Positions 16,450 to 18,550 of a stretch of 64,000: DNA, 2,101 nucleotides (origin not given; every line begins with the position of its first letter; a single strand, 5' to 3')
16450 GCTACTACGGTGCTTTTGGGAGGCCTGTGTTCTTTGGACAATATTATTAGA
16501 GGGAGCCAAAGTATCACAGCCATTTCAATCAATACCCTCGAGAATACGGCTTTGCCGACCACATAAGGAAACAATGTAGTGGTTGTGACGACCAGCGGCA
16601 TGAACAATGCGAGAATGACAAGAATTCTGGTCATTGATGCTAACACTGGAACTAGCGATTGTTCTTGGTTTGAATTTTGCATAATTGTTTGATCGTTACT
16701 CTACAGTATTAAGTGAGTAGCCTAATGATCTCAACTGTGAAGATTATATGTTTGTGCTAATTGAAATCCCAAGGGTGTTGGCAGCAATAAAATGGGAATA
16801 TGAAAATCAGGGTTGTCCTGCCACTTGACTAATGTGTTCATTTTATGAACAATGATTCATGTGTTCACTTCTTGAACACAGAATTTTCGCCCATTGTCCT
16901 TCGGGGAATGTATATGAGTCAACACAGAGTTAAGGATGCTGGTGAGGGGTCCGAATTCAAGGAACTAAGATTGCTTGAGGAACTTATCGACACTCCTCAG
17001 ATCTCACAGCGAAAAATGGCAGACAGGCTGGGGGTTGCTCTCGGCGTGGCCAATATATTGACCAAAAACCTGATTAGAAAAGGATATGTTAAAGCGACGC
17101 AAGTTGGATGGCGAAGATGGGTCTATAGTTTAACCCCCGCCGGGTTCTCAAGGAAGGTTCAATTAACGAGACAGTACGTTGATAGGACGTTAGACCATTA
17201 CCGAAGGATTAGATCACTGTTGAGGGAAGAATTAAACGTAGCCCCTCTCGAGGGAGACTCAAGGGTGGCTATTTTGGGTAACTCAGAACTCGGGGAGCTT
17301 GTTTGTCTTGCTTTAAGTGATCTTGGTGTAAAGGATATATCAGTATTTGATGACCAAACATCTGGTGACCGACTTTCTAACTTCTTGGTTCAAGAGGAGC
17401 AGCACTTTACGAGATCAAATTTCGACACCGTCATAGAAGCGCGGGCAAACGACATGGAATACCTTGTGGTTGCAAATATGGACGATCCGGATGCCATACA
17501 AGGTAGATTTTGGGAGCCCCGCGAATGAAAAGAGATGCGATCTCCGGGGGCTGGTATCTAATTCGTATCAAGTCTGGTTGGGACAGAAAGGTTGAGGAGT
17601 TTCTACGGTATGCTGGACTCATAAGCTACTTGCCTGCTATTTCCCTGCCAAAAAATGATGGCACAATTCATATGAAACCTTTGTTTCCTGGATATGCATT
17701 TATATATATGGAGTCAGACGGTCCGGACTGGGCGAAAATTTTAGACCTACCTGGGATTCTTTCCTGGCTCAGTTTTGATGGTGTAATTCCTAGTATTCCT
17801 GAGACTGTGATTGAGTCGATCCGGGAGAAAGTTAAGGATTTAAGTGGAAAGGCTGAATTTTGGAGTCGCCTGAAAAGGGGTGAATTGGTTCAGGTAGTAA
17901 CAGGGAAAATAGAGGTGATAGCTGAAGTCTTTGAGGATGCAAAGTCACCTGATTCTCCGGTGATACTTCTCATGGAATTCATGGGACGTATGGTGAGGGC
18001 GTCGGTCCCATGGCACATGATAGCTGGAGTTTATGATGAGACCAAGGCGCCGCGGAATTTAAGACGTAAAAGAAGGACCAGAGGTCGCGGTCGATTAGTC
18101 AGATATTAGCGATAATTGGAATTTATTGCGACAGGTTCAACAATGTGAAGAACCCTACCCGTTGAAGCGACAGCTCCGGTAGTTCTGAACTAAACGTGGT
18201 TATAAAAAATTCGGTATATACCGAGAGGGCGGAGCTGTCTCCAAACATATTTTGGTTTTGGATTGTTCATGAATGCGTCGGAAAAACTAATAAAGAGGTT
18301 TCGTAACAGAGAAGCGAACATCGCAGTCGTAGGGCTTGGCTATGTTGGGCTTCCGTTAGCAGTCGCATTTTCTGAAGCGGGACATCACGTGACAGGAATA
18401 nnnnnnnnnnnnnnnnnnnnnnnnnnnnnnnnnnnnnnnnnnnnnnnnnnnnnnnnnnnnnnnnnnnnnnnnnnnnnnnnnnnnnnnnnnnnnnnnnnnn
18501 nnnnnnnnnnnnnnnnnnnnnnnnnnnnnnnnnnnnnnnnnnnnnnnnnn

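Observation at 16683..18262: Locus control head: tandem inverted-repeat operators, extended MarR-like regulator, translationally coupled NusG/RfaH-like paralog and a structured leader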

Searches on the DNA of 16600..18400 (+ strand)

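Call 33: search_rna_families(source=window, start=16600, end=18400, threshold=evalue, max_evalue=10)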
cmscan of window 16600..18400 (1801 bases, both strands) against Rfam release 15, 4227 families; matches with E-value up to 10: 0.
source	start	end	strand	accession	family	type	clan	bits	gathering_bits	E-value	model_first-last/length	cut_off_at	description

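Call 49: build_rna_model(alignment_id=A4, structure=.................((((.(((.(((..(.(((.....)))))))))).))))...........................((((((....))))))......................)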
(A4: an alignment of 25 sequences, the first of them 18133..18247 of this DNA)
Model R1 built from alignment A4 (25 sequences, 121 columns); structure: as given.
model positions 114; base pairs 20; branch points 1; effective number of sequences 25; information 0.588 bits per position. Calibrated on 0.2 Mb of random sequence (short: E-values are rough).
structure used (alignment columns):
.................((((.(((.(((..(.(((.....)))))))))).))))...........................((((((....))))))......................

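Call 51: search_with_rna_model(model_id=R1, sources=[window, L003, L007, L008, L009, L010, L011, L012, L013, L014, L015, L016, L017, L018, L019, L020, L021, L022, L023, L024, L025, L026, L027, L028, L029, L030, L031, L032, L033, L034, L035, L036, L037, L038, L039, L040, L041, L042, L043, L044, L045, L046, L047, L048, L049, L050, L051, L052, L053, L054, L055, L056, L057, L058, L059, L060, L061, L062, L063, L064, L065, L066, L067, L068, L069, L070, L071, L072, L073, L074, L075, L076, L077, L078, L079, L080, L081, L082, L083, L084, L085, L086], max_evalue=1, make_alignment=true)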
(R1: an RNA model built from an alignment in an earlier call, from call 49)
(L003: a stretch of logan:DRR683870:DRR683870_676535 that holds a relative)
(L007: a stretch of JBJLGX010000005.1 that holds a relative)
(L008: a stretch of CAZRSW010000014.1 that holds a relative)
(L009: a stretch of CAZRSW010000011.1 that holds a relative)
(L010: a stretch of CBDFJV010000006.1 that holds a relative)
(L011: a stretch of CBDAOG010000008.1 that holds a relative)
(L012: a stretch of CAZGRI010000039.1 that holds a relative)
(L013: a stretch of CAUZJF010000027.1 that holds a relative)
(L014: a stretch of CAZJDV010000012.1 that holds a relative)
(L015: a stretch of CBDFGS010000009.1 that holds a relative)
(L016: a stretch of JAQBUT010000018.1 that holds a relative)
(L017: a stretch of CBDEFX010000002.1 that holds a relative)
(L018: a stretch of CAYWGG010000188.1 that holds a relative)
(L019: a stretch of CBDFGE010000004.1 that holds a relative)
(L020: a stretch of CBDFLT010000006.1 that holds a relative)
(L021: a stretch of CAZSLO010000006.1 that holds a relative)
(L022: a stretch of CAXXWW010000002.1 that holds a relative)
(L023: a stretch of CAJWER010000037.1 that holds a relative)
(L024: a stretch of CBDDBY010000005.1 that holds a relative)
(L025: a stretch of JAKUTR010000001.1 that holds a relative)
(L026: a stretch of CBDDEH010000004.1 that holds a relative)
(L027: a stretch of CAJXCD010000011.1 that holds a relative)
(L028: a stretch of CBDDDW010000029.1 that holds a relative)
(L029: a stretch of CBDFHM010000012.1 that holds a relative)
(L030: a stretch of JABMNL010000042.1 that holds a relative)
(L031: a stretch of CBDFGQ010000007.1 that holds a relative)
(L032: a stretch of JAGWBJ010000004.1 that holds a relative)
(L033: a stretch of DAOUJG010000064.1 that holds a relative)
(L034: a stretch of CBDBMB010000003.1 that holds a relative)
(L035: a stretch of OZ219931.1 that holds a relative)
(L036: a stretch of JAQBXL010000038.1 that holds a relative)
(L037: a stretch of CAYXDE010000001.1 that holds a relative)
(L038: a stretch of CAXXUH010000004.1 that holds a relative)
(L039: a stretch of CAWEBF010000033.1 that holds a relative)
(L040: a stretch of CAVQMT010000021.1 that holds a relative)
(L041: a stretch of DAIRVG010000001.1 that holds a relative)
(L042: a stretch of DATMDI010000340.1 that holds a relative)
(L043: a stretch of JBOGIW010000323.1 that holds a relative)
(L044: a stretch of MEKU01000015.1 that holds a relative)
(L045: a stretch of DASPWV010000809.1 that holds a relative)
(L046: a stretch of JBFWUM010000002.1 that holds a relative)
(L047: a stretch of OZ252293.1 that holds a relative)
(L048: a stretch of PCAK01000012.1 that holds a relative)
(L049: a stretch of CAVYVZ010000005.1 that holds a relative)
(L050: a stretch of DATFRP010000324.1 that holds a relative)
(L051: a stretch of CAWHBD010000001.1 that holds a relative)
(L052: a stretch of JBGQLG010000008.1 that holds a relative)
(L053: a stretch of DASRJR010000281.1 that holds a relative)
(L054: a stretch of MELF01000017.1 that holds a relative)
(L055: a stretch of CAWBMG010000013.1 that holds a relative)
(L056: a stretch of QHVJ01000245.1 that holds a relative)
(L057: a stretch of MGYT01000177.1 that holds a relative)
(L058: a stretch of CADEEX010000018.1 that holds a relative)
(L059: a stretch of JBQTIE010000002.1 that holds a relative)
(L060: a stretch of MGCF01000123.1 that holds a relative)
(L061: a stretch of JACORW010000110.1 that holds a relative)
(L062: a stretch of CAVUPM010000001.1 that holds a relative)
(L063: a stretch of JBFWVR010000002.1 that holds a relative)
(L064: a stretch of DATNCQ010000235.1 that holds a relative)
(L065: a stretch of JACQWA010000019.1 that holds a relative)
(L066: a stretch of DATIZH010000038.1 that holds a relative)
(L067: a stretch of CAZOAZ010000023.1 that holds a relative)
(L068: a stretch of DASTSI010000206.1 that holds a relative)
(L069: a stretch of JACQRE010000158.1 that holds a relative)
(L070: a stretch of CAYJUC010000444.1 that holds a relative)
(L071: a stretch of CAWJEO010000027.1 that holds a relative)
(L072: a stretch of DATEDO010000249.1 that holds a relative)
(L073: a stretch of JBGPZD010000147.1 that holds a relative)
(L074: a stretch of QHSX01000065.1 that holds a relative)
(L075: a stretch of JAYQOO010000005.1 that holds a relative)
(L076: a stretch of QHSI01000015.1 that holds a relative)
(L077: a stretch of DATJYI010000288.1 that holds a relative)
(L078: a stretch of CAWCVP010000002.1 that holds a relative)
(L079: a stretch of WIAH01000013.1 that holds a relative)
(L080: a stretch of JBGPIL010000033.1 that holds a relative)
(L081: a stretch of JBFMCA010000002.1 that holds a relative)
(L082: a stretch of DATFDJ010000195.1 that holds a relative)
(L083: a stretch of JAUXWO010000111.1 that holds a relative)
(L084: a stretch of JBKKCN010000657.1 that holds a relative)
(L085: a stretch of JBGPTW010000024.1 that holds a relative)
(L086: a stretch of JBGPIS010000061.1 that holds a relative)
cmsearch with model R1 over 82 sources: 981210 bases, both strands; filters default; matches with E-value up to 1: 32.
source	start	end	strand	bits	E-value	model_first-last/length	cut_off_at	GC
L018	2784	2897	+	85.3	5e-24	1-114/114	no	0.56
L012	6995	7106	+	84.4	9.1e-24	1-114/114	no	0.65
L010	7247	7358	+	83.6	1.7e-23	1-114/114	no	0.6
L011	7248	7359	+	82.4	4.2e-23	1-114/114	no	0.6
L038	7246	7356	+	80.3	1.8e-22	1-114/114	no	0.66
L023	7243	7356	+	79.6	3.2e-22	1-114/114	no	0.53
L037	7241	7352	+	78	9.8e-22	1-114/114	no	0.5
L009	7242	7355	+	76.3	3.5e-21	1-114/114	no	0.5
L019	7264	7375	+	74.9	9.8e-21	1-114/114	no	0.68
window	18133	18247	+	74.6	1.2e-20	1-114/114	no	0.46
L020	7209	7326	+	74.4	1.4e-20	1-114/114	no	0.6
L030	7245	7358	+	73.6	2.5e-20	1-114/114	no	0.54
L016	7240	7353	+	73.3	3.2e-20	1-114/114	no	0.5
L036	7233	7347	+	72.9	4.1e-20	1-114/114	no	0.61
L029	7231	7343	+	71.2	1.4e-19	1-114/114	no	0.62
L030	7563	7677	+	70.5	2.4e-19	1-114/114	no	0.5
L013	7258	7369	+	70.3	2.9e-19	1-114/114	no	0.62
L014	7261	7377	+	69.2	6.1e-19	1-114/114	no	0.62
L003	6609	6723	+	68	1.5e-18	1-114/114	no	0.45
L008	6085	6198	+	67.7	2e-18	1-114/114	no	0.52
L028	7230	7343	+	62.4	9.1e-17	1-114/114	no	0.55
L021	7239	7354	+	61.8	1.5e-16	1-114/114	no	0.53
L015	7247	7351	+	61.2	2.2e-16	1-114/114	no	0.66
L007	7243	7352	+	56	9.7e-15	1-114/114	no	0.35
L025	7251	7360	+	52.4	1.4e-13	1-114/114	no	0.55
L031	7224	7333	+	36.5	1.5e-08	1-114/114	no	0.58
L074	2027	2111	-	16.9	0.027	1-114/114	no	0.61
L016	6093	6183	+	16.7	0.031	1-114/114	no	0.49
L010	6242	6367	+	14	0.21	1-114/114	no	0.65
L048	1136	1242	-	13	0.46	1-114/114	no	0.58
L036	7891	7928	+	12.4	0.73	1-114/114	no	0.53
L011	6219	6367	+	12.2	0.82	1-114/114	no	0.64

Alignment A5: 32 matches aligned to the model, 179 columns, each read 5' to 3' on its own strand. Consensus structure (alignment columns), stored with it:
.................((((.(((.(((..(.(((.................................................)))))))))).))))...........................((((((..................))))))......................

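Call 52: search_with_rna_model(model_id=R1, sources=[window, L003, L007, L008, L009, L010, L011, L012, L013, L014, L015, L016, L018, L019, L020, L021, L023, L025, L028, L029, L030, L031, L036, L037, L038], max_evalue=0.000001, make_alignment=true)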
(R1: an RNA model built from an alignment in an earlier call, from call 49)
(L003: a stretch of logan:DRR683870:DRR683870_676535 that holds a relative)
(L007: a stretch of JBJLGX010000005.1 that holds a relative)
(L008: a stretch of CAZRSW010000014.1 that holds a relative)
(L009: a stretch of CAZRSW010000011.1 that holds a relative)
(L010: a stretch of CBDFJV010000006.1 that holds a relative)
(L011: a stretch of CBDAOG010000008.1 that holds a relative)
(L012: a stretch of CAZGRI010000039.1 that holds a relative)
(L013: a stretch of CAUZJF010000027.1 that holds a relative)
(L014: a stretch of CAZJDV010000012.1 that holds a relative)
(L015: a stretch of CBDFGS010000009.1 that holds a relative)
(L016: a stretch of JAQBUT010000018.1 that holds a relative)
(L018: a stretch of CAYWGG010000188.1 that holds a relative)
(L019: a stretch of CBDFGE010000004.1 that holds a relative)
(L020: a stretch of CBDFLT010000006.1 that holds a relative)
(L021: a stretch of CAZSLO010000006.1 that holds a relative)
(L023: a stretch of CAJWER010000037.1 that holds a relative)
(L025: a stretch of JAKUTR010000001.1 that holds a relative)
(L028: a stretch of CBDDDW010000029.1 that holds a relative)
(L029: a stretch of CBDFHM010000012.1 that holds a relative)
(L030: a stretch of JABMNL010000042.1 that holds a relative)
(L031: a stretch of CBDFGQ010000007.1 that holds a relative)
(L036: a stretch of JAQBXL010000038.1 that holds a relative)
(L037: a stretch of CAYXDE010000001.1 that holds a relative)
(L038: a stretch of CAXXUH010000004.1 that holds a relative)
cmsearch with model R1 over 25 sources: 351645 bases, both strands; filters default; matches with E-value up to 0.000001: 26.
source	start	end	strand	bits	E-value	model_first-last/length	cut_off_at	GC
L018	2784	2897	+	85.3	1.8e-24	1-114/114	no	0.56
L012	6995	7106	+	84.4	3.3e-24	1-114/114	no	0.65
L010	7247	7358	+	83.6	6.1e-24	1-114/114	no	0.6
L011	7248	7359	+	82.4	1.5e-23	1-114/114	no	0.6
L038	7246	7356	+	80.3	6.6e-23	1-114/114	no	0.66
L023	7243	7356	+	79.6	1.1e-22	1-114/114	no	0.53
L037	7241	7352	+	78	3.5e-22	1-114/114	no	0.5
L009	7242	7355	+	76.3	1.2e-21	1-114/114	no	0.5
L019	7264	7375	+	74.9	3.5e-21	1-114/114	no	0.68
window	18133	18247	+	74.6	4.2e-21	1-114/114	no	0.46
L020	7209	7326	+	74.4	5e-21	1-114/114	no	0.6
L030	7245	7358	+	73.6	8.8e-21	1-114/114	no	0.54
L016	7240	7353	+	73.3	1.2e-20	1-114/114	no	0.5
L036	7233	7347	+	72.9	1.5e-20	1-114/114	no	0.61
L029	7231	7343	+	71.2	5.1e-20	1-114/114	no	0.62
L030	7563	7677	+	70.5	8.6e-20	1-114/114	no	0.5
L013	7258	7369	+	70.3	1e-19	1-114/114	no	0.62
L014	7261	7377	+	69.2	2.2e-19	1-114/114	no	0.62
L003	6609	6723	+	68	5.3e-19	1-114/114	no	0.45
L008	6085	6198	+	67.7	7e-19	1-114/114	no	0.52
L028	7230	7343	+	62.4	3.3e-17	1-114/114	no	0.55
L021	7239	7354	+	61.8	5.2e-17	1-114/114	no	0.53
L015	7247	7351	+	61.2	7.9e-17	1-114/114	no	0.66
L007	7243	7352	+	56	3.5e-15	1-114/114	no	0.35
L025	7251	7360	+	52.4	4.9e-14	1-114/114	no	0.55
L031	7224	7333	+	36.5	5.4e-09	1-114/114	no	0.58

Alignment A6: 26 matches aligned to the model, 121 columns, each read 5' to 3' on its own strand. Consensus structure (alignment columns), stored with it:
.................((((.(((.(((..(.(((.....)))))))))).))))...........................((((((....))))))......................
